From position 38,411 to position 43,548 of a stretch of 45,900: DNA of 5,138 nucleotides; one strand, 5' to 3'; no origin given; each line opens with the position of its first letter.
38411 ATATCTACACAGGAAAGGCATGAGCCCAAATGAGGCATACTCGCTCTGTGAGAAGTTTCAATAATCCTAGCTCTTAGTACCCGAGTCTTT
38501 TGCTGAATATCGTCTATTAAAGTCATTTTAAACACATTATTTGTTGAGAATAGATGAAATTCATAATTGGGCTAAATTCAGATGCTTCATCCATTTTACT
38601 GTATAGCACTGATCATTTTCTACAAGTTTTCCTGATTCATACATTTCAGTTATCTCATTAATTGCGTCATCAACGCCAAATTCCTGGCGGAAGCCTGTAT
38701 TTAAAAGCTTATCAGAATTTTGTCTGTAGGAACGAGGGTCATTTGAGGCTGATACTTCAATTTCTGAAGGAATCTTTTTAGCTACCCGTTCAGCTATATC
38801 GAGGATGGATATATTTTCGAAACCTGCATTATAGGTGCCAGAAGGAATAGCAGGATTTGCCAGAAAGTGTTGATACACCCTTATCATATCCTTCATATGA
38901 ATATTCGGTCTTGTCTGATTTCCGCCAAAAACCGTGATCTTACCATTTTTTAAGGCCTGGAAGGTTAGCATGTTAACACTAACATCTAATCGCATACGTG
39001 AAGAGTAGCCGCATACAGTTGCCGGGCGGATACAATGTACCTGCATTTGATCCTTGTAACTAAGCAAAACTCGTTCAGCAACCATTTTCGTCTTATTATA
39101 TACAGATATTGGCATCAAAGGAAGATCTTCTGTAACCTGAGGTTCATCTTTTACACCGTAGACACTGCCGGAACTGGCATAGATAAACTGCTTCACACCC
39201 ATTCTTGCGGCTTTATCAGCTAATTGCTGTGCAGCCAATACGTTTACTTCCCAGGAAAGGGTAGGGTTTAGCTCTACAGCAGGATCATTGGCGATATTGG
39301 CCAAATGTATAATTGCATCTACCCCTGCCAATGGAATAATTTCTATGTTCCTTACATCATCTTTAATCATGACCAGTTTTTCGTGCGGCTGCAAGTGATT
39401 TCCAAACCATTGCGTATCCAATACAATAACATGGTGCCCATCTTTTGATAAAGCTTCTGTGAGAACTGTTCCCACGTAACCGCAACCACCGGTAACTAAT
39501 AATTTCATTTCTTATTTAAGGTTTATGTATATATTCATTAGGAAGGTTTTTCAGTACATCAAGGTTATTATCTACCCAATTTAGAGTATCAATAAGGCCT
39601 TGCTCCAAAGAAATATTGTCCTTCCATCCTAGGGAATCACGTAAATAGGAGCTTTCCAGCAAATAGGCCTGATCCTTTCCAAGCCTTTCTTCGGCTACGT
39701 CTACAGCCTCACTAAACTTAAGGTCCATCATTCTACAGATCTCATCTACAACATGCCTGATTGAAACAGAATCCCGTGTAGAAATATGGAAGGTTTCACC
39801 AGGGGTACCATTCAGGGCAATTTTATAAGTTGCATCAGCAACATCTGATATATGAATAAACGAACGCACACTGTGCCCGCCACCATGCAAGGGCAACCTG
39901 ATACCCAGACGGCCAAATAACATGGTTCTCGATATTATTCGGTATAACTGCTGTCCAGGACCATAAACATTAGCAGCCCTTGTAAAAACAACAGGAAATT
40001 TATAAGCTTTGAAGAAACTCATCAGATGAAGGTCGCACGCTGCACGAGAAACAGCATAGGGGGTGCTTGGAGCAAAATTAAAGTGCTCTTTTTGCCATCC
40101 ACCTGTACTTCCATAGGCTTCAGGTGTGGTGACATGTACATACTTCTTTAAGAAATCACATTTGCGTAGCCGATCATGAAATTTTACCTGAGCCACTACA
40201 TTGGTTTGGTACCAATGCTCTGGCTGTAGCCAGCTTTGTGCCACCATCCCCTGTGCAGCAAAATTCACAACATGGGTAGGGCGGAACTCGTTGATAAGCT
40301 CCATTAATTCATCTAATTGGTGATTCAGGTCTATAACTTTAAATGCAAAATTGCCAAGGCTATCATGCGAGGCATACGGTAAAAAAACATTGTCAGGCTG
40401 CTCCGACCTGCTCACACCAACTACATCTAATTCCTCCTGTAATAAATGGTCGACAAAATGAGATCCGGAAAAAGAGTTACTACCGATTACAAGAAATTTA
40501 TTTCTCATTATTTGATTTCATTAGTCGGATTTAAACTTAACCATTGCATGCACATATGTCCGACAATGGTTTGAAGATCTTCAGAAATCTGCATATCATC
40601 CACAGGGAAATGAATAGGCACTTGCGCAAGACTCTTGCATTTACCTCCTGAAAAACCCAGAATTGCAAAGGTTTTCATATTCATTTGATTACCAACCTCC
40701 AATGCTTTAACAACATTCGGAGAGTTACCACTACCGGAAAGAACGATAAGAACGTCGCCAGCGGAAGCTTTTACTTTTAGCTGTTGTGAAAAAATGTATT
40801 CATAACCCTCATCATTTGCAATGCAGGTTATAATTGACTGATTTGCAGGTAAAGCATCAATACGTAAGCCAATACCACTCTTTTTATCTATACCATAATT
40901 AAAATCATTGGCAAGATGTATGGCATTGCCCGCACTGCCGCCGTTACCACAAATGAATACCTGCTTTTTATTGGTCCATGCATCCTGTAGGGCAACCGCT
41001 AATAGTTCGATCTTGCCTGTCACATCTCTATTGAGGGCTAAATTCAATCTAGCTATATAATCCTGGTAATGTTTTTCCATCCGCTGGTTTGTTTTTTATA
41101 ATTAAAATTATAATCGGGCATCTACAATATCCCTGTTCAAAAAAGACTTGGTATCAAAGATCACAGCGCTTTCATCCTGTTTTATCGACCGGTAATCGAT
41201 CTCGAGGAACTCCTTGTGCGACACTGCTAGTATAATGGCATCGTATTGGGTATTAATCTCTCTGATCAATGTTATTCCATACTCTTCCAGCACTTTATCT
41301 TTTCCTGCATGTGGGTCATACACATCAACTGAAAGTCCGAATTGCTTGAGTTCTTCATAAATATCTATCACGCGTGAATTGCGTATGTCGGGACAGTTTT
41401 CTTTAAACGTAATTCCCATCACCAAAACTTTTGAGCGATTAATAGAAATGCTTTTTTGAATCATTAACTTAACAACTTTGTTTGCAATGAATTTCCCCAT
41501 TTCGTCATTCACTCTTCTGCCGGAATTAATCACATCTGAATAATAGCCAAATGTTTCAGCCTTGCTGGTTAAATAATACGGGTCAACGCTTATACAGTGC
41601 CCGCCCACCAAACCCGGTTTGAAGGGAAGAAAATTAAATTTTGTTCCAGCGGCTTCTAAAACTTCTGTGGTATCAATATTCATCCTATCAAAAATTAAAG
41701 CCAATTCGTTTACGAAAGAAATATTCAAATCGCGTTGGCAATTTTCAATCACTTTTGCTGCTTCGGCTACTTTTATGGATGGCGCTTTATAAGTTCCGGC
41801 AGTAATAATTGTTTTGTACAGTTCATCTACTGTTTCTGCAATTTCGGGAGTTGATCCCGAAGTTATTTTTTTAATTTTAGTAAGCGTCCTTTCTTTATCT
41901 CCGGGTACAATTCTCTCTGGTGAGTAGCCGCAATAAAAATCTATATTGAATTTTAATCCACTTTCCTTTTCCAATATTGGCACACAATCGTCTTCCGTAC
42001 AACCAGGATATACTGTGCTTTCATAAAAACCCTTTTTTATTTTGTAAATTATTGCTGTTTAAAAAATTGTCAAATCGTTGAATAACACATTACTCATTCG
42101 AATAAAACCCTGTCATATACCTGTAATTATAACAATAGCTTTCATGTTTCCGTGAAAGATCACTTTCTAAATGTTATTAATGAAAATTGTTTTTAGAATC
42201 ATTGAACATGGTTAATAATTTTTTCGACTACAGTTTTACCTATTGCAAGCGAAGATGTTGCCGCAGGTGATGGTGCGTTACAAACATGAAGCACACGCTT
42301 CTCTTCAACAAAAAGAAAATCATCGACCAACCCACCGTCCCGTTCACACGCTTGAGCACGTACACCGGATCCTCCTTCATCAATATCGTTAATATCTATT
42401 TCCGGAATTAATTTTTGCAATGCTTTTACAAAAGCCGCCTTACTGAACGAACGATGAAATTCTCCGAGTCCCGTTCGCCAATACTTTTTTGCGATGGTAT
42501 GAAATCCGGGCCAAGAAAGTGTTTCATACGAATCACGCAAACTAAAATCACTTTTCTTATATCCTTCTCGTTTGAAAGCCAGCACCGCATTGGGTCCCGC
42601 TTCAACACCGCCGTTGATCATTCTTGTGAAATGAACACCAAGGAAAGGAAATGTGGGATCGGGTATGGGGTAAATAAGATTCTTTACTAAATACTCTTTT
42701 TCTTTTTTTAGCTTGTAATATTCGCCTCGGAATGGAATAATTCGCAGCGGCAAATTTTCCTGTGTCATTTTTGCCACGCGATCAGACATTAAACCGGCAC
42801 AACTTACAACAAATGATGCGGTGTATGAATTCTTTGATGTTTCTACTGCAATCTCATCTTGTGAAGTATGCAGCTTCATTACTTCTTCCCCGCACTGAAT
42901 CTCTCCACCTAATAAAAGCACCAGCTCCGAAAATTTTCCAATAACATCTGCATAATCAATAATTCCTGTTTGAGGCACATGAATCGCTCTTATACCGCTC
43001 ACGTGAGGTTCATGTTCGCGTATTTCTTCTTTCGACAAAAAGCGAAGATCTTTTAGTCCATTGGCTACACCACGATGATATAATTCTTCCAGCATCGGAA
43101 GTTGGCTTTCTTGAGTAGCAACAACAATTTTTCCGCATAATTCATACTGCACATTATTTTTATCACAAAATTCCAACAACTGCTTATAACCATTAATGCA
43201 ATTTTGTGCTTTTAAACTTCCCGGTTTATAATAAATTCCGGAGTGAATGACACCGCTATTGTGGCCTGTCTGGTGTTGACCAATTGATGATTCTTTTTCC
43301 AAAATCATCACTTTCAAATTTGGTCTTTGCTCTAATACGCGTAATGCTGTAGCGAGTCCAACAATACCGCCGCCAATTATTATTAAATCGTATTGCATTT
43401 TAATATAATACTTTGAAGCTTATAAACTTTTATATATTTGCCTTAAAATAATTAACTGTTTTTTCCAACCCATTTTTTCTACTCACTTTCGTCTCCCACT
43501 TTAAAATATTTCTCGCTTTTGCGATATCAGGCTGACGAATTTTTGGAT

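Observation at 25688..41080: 15-kb sugar-nucleotide tailoring block that matches no characterised pathway I can name: a candidate route to a C-/O-methylated deoxy higher-carbon or branched sugar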

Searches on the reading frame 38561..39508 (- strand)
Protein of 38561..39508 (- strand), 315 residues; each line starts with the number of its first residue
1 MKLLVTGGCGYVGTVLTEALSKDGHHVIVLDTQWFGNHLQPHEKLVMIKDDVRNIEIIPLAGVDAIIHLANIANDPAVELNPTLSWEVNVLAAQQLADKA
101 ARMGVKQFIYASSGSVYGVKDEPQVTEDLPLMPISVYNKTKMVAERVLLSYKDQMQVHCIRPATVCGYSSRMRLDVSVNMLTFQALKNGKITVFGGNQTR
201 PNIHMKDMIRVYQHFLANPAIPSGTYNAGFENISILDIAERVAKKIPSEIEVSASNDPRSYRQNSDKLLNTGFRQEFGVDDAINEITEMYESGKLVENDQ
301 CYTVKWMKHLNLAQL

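Call 4: search_protein_families(library=pfam, proteins=[window:38561-39508:-])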
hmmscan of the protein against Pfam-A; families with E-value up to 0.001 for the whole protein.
window:38561-39508:- (315 aa): 8 families
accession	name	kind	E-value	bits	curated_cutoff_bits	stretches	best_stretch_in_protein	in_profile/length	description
PF01370.27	Epimerase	-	1.6e-37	129.6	20.9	1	4-229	2-240/240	NAD dependent epimerase/dehydratase family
PF16363.11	GDP_Man_Dehyd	-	3.1e-24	86.5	27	1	4-260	1-282/332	GDP-mannose 4,6 dehydratase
PF04321.23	RmlD_sub_bind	-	6.3e-20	71.8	27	1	1-250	1-235/287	RmlD substrate binding domain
PF01073.25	3Beta_HSD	-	2.8e-15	56.5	22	1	4-181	1-197/280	3-beta hydroxysteroid dehydrogenase/isomerase family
PF02719.21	Polysacc_synt_2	-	1.7e-09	37.8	20.2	1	4-156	2-157/293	Polysaccharide biosynthesis protein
PF07993.18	NAD_binding_4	-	3.6e-09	36.6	20.1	1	61-175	87-217/258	Male sterility protein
PF13460.12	NAD_binding_10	-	1.3e-05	25.6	27.2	1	7-148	1-131/184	NAD(P)H-binding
PF05368.20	NmrA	-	6.5e-05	23.1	27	1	2-115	4-109/298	NmrA-like family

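Call 7: search_protein_families(library=ncbifam, proteins=[window:38561-39508:-], max_evalue=0.00001)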
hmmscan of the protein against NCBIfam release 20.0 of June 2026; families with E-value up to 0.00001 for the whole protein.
window:38561-39508:- (315 aa): 16 families
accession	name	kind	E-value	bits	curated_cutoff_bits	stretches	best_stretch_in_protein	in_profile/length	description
TIGR01179.1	galE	equivalog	7.6e-28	97.3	262.3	1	2-243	1-272/332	UDP-glucose 4-epimerase GalE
TIGR02197.1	heptose_epim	equivalog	5.1e-21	75.2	274.6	1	3-263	1-277/316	ADP-glyceromanno-heptose 6-epimerase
TIGR04180.1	EDH_00030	hypoth_equivalog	3.8e-20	72.1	475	1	4-257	2-267/297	NAD-dependent 4,6-dehydratase LegB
TIGR01214.1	rmlD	equivalog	3.2e-17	62.5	224.05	1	2-247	1-227/285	dTDP-4-dehydrorhamnose reductase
TIGR01181.1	dTDP_gluc_dehyt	equivalog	7.4e-17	61.4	365.1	1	2-292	1-313/321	dTDP-glucose 4,6-dehydratase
TIGR03466.1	HpnA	hypoth_equivalog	1.8e-15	56.7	367.65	1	1-169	1-174/327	hopanoid-associated sugar epimerase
NF043036.1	ErythonDh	equivalog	1.1e-13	51.1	325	1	1-152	1-164/321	D-erythronate dehydrogenase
NF042422.1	oxyalk_red_OleD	equivalog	1.9e-12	47.2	580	1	1-169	1-172/329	2-alkyl-3-oxoalkanoate reductase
NF007956.0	PRK10675.1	subfamily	1.9e-12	47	394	1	1-150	1-162/338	UDP-glucose 4-epimerase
TIGR01777.1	yfcH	hypoth_equivalog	3.6e-12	46.5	207.35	1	4-228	2-222/292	TIGR01777 family oxidoreductase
TIGR03589.1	PseB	equivalog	5.7e-10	38.6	407.75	1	3-249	7-247/324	UDP-N-acetylglucosamine 4,6-dehydratase (inverting)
NF042423.1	oxyalk_red_Shew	equivalog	7.5e-10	38.4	580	1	2-168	10-177/331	2-alkyl-3-oxoalkanoate reductase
NF052578.1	StrlDmthSdmBMthl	equivalog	1.1e-07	32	600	1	1-168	1-172/328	sterol demethylase protein SdmB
NF041293.1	G6PDh_Azf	equivalog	2.5e-07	30.4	400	1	3-119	5-121/252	NAD-dependent glucose-6-phosphate dehydrogenase Azf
TIGR01746.1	Thioester-redct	subfamily_domain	5.2e-07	29.2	213.35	0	63-171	89-201/371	thioester reductase domain-containing protein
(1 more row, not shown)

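Call 72: search_solved_structures(query=window:38561-39508:-, max_evalue=1e-12)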
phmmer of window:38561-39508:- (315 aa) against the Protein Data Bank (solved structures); distinct sequences matched with E-value up to 1e-12: 24.
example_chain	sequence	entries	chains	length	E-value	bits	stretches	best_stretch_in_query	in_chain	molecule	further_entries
6vo6_A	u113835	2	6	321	1.4e-34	123.3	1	2-292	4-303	Putative sugar-nucleotide epimerase/dehydratease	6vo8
8rdg_A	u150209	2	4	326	7e-25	91.5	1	1-245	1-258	SDR family NAD(P)-dependent oxidoreductase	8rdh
8rdi_A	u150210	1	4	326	2.5e-24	89.6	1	1-245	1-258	SDR family NAD(P)-dependent oxidoreductase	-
6wjb_A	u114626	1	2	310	2.3e-22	83.2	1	2-247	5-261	NAD-dependent epimerase/dehydratase family protein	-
4lk3_A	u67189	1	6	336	3.9e-22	82.4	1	2-285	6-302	UDP-glucuronic acid decarboxylase 1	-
4gll_A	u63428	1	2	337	3.9e-22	82.4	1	2-285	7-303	UDP-glucuronic acid decarboxylase 1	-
2b69_A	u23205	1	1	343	4.8e-22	82.1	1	2-285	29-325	UDP-glucuronate decarboxylase 1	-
4m55_A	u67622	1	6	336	5.4e-22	82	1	2-285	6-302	UDP-glucuronic acid decarboxylase 1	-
6wj9_A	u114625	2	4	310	2.1e-21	80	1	2-247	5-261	NAD-dependent epimerase/dehydratase family protein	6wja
6zl6_A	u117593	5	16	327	3.2e-20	76.1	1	1-244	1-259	Epimerase domain-containing protein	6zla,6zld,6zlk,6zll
6zlj_A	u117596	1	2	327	1.2e-19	74.3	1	1-244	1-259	Epimerase domain-containing protein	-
6kv9_A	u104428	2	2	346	1.8e-18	70.4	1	3-213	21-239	MoeE5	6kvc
7ys8_A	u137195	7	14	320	1e-17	67.9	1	1-215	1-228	UDP-glucose 4-epimerase | UDP-glucose 4-epimerase along with EC 5.1.3.2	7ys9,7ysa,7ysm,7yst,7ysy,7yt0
5z75_A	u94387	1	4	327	8.5e-17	64.9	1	1-259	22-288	Artificial L-threonine 3-dehydrogenase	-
3ehe_A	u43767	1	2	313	9.5e-17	64.8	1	3-245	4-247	UDP-glucose 4-epimerase (GalE-1)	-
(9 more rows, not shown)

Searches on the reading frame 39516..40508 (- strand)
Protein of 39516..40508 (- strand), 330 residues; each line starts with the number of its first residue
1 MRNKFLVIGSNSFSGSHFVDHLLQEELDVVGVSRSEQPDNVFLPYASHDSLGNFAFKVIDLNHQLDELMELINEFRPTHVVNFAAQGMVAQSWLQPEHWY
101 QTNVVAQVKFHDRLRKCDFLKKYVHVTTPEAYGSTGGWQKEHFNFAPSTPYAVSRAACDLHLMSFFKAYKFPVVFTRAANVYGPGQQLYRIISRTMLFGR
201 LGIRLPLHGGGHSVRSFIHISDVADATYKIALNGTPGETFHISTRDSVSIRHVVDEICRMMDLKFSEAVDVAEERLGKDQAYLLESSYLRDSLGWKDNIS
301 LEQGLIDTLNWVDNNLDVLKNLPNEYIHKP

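Call 4: search_protein_families(library=pfam, proteins=[window:39516-40508:-])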
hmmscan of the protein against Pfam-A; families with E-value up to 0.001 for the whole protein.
window:39516-40508:- (330 aa): 3 families
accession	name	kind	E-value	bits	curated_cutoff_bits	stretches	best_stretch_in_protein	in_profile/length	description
PF16363.11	GDP_Man_Dehyd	-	1.7e-41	143.3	27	1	6-306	1-330/332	GDP-mannose 4,6 dehydratase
PF01370.27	Epimerase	-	2.4e-37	129.1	20.9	1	6-242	2-239/240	NAD dependent epimerase/dehydratase family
PF04321.23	RmlD_sub_bind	-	0.00031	20.4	27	1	4-261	2-231/287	RmlD substrate binding domain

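Call 7: search_protein_families(library=ncbifam, proteins=[window:39516-40508:-], max_evalue=0.00001)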
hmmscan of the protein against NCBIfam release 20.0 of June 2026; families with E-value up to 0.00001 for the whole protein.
window:39516-40508:- (330 aa): 11 families
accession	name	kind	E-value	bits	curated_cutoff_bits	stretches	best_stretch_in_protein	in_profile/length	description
TIGR01181.1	dTDP_gluc_dehyt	equivalog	2.9e-53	181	365.1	1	4-320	1-319/321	dTDP-glucose 4,6-dehydratase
NF007582.0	PRK10217.1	equivalog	1.1e-33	116.8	698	1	4-316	3-335/355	dTDP-glucose 4,6-dehydratase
NF007490.0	PRK10084.1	subfamily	2.4e-32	112.3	649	1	4-321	2-343/361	dTDP-glucose 4,6-dehydratase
TIGR01179.1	galE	equivalog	8.6e-25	87.2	262.3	2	5-184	2-179/332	UDP-glucose 4-epimerase GalE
TIGR04180.1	EDH_00030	hypoth_equivalog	9.9e-25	87.2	475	1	6-275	2-270/297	NAD-dependent 4,6-dehydratase LegB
TIGR02622.1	CDP_4_6_dhtase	equivalog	6.7e-21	74.8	278.45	1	3-315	5-333/352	CDP-glucose 4,6-dehydratase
TIGR01472.1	gmd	equivalog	4.3e-14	52.5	415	1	6-267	4-276/342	GDP-mannose 4,6-dehydratase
NF047922.1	GDPFucSynFcl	equivalog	7.2e-10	38.8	500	1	206-313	198-302/308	GDP-L-fucose synthase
NF007956.0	PRK10675.1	subfamily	5.9e-09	35.5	394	0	5-162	3-160/338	UDP-glucose 4-epimerase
TIGR01214.1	rmlD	equivalog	1.2e-07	31.1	224.05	1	4-186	1-155/285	dTDP-4-dehydrorhamnose reductase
TIGR02197.1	heptose_epim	equivalog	2.6e-06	26.9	274.6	0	6-313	2-314/316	ADP-glyceromanno-heptose 6-epimerase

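Call 25: search_solved_structures(query=window:39516-40508:-, max_evalue=1e-10)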
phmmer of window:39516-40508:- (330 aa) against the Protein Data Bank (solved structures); distinct sequences matched with E-value up to 1e-10: 31.
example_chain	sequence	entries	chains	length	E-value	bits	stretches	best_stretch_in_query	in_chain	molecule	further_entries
6bi4_A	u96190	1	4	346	3.6e-41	144.8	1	5-320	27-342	dTDP-glucose 4,6-dehydratase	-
2hun_A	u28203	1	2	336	1.7e-35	126.1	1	4-325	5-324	336aa long hypothetical dTDP-glucose 4,6-dehydratase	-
6vlo_A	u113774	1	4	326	3e-31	112.2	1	5-315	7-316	Putative dTDP-D-glucose 4,6-dehydratase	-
8du1_A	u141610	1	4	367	1.9e-29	106.3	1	5-323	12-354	dTDP-glucose 4,6-dehydratase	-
1bxk_A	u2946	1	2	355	3.9e-29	105.2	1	3-315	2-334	PROTEIN (DTDP-GLUCOSE 4,6-DEHYDRATASE)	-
1g1a_A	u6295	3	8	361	4.8e-27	98.4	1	4-322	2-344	DTDP-D-GLUCOSE 4,6-DEHYDRATASE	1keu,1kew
1kep_A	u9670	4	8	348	1.9e-26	96.4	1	67-319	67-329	dTDP-D-glucose 4,6-dehydratase | DTDP-GLUCOSE 4,6-DEHYDRATASE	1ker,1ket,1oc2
8shh_A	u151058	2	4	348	4e-26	95.3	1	9-315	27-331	dTDP-glucose 4,6-dehydratase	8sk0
1r66_A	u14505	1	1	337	1.7e-25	93.3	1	5-315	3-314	TDP-glucose-4,6-dehydratase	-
1r6d_A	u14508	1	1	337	6.2e-25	91.4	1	5-315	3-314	TDP-glucose-4,6-dehydratase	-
2pk3_A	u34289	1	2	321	1.2e-24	90.5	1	5-309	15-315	GDP-6-deoxy-D-lyxo-4-hexulose reductase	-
4zrm_A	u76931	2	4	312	1.9e-20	76.7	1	5-312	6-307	UDP-glucose 4-epimerase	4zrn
6dnt_A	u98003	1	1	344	8.4e-20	74.6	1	5-313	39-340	NAD-dependent epimerase/dehydratase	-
6kv9_A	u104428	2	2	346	8.8e-19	71.2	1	5-316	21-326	MoeE5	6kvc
7ys8_A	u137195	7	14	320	2.3e-18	69.9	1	5-311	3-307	UDP-glucose 4-epimerase | UDP-glucose 4-epimerase along with EC 5.1.3.2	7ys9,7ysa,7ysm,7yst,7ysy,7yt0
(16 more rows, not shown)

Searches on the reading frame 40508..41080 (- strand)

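Call 4: search_protein_families(library=pfam, proteins=[window:40508-41080:-])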
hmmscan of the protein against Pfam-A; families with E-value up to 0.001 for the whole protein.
window:40508-41080:- (190 aa): 1 family
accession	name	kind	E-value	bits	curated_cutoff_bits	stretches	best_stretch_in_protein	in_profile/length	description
PF13580.11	SIS_2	-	3.6e-24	85.8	27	1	4-142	1-138/138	SIS domain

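Call 7: search_protein_families(library=ncbifam, proteins=[window:40508-41080:-], max_evalue=0.00001)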
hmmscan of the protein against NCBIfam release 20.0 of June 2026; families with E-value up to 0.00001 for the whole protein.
window:40508-41080:- (190 aa): 6 families
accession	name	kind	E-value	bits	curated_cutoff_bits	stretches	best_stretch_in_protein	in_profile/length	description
TIGR00441.1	gmhA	equivalog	1.4e-32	112.9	209.45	1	31-179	4-151/154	D-sedoheptulose 7-phosphate isomerase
NF010546.0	PRK13936.1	equivalog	2.6e-28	99.1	276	1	2-161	8-168/197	phosphoheptose isomerase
NF001628.0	PRK00414.1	equivalog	5.4e-27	94.7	265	1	22-162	28-166/192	D-sedoheptulose 7-phosphate isomerase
NF010547.0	PRK13938.1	equivalog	3e-20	72.7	320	1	37-164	44-170/196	D-sedoheptulose 7-phosphate isomerase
NF008138.0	PRK10886.1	equivalog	1.6e-19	70.4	352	1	23-151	26-153/196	DnaA initiator-associating protein DiaA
TIGR03127.2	RuMP_HxlB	equivalog_domain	8e-06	25.9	160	0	105-167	70-132/178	6-phospho-3-hexuloisomerase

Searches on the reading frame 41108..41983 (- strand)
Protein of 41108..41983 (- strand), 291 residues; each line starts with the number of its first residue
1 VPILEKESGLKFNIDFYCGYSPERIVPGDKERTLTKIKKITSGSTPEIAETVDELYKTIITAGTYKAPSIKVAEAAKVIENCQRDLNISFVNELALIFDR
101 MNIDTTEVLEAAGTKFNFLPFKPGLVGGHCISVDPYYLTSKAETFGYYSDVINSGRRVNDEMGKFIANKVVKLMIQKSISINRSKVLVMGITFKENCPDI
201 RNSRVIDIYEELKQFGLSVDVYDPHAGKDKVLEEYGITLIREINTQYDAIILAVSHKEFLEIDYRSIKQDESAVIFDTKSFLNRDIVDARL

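Call 9: search_protein_families(library=pfam, proteins=[window:41108-41983:-], max_evalue=0.0001)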
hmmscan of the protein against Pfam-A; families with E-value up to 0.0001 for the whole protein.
window:41108-41983:- (291 aa): 2 families
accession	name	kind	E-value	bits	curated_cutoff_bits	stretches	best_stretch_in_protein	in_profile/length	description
PF00984.24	UDPG_MGDP_dh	-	1.5e-25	89.6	25.4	1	72-160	2-93/94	UDP-glucose/GDP-mannose dehydrogenase family, central domain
PF03720.21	UDPG_MGDP_dh_C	-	2.2e-24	86.3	30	1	187-283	1-102/103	UDP-glucose/GDP-mannose dehydrogenase family, UDP binding domain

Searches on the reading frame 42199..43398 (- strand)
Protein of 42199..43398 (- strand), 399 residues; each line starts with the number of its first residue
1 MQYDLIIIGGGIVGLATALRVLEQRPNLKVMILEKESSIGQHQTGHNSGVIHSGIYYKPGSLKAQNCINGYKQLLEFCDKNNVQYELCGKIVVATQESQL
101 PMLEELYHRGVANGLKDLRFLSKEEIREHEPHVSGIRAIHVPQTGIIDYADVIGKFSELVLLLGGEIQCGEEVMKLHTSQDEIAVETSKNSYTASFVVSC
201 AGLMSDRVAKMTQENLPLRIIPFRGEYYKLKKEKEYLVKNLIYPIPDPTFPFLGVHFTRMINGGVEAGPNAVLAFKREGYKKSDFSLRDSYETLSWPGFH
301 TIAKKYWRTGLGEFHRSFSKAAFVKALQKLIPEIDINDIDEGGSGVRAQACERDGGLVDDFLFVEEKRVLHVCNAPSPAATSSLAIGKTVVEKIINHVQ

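Call 9: search_protein_families(library=pfam, proteins=[window:42199-43398:-], max_evalue=0.0001)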
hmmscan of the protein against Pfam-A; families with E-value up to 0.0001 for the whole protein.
window:42199-43398:- (399 aa): 4 families
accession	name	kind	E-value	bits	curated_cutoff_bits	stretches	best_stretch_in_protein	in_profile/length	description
PF01266.30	DAO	-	5.4e-57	194.3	27.9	1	4-392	1-352/353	FAD dependent oxidoreductase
PF13738.12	Pyr_redox_3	-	2.6e-06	27.3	30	0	166-205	97-136/305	Pyridine nucleotide-disulphide oxidoreductase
PF01946.23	Thi4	-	1.5e-05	24.8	26.2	1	2-41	17-55/235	Thi4 family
PF13450.12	NAD_binding_8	-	5.2e-05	23.9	21.9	0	7-41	1-33/68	NAD(P)-binding Rossmann-like domain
